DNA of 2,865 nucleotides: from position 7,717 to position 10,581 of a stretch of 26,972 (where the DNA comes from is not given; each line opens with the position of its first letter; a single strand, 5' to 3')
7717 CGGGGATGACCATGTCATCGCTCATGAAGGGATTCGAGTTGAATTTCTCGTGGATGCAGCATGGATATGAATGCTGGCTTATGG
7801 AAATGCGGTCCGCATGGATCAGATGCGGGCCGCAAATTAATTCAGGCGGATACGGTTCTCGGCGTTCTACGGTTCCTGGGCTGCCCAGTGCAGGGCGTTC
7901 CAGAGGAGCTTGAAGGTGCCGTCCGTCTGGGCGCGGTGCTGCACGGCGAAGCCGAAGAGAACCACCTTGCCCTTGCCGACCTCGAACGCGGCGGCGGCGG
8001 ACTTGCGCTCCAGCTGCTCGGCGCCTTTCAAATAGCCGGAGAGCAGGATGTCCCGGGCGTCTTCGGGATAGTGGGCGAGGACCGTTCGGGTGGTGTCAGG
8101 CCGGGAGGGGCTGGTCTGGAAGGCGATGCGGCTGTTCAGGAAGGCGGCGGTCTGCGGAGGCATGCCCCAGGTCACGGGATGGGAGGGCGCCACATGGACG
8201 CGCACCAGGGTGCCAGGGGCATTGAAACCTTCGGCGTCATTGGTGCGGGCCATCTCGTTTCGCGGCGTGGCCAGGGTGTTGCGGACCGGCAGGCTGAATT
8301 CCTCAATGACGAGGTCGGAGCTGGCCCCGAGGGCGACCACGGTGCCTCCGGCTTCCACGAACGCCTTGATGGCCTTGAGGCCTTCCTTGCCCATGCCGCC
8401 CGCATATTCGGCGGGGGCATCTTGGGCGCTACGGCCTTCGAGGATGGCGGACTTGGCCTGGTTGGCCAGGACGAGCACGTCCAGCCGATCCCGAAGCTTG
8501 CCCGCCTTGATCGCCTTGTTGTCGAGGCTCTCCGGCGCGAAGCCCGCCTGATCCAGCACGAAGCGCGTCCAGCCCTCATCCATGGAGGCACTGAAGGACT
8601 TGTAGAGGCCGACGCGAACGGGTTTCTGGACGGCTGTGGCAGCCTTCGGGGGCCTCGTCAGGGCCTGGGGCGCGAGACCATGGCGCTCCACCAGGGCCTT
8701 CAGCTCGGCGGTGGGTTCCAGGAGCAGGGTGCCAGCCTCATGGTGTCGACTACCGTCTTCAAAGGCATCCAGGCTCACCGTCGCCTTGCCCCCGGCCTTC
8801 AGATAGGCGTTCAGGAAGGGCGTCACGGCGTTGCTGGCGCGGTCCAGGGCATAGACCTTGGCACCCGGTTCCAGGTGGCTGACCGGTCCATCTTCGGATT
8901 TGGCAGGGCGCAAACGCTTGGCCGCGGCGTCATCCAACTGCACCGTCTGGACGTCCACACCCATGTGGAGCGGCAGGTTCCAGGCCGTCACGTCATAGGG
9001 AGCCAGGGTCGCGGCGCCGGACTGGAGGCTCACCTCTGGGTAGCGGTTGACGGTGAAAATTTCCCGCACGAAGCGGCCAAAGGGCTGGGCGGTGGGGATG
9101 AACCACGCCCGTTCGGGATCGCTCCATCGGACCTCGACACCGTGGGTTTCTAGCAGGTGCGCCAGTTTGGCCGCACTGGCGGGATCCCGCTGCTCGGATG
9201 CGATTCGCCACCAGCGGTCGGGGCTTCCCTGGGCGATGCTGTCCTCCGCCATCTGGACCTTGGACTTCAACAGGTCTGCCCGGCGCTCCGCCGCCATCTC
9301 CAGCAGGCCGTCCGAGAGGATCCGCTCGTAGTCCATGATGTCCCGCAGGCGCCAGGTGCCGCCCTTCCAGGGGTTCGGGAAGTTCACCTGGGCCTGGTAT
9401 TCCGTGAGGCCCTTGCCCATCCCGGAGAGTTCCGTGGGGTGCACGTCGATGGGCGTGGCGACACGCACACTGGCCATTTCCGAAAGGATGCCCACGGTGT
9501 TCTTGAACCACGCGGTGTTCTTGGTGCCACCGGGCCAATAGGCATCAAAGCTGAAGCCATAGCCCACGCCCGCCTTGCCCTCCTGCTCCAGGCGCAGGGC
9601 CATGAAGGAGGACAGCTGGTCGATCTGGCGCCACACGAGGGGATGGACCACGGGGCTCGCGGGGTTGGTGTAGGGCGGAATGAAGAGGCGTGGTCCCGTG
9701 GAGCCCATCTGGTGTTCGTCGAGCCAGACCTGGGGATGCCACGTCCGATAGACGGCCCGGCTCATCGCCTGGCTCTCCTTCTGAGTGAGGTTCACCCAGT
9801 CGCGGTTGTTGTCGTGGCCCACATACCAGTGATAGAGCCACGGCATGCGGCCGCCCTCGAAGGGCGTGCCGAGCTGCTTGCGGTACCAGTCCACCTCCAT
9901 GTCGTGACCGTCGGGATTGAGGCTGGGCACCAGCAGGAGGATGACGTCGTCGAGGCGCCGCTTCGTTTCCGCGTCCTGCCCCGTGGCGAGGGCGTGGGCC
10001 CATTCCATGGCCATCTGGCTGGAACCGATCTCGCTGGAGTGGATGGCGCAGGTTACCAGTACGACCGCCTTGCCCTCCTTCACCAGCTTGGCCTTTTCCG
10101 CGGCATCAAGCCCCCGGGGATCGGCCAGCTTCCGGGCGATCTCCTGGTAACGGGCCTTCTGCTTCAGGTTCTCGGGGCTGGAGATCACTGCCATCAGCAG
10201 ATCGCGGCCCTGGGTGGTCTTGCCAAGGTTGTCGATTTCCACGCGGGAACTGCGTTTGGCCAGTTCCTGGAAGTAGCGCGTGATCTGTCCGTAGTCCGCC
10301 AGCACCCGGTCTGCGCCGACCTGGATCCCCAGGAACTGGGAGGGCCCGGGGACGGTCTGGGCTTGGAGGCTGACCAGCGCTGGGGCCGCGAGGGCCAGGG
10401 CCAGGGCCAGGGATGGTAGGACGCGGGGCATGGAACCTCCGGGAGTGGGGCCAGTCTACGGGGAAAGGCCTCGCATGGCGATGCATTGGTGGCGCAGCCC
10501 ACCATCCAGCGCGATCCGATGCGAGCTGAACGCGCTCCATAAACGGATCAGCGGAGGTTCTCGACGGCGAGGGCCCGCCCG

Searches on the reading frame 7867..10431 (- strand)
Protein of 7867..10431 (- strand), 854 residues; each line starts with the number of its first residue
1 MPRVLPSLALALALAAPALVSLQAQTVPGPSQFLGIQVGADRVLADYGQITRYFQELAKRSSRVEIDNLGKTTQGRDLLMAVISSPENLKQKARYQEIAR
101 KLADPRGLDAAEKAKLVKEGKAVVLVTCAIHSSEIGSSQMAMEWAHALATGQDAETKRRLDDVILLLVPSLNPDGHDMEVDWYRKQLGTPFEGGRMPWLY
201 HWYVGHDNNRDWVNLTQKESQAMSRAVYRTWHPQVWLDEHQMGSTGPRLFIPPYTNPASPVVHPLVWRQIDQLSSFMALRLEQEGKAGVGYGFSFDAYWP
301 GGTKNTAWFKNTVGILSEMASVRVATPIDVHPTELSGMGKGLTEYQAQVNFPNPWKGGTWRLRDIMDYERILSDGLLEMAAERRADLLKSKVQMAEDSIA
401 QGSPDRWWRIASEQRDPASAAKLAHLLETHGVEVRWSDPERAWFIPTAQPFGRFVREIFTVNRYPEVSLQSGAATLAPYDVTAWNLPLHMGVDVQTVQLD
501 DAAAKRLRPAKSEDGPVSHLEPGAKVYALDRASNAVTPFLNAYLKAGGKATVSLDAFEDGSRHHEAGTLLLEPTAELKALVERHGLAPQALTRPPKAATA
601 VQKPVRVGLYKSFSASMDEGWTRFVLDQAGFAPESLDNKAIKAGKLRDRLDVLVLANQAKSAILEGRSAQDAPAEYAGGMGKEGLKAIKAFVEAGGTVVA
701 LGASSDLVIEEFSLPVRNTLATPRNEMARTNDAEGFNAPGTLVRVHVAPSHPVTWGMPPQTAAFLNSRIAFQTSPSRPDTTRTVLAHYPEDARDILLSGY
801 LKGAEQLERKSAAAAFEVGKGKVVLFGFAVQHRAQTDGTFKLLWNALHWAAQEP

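Call 17: search_protein_families(library=pfam, proteins=[window:7867-10431:-], max_evalue=0.001)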
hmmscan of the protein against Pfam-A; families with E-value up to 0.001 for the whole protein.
window:7867-10431:- (854 aa): 1 family
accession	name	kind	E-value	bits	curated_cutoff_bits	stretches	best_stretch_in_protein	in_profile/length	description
PF00246.29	Peptidase_M14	-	6.5e-21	75.6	21.6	1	50-219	1-140/286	Zinc carboxypeptidase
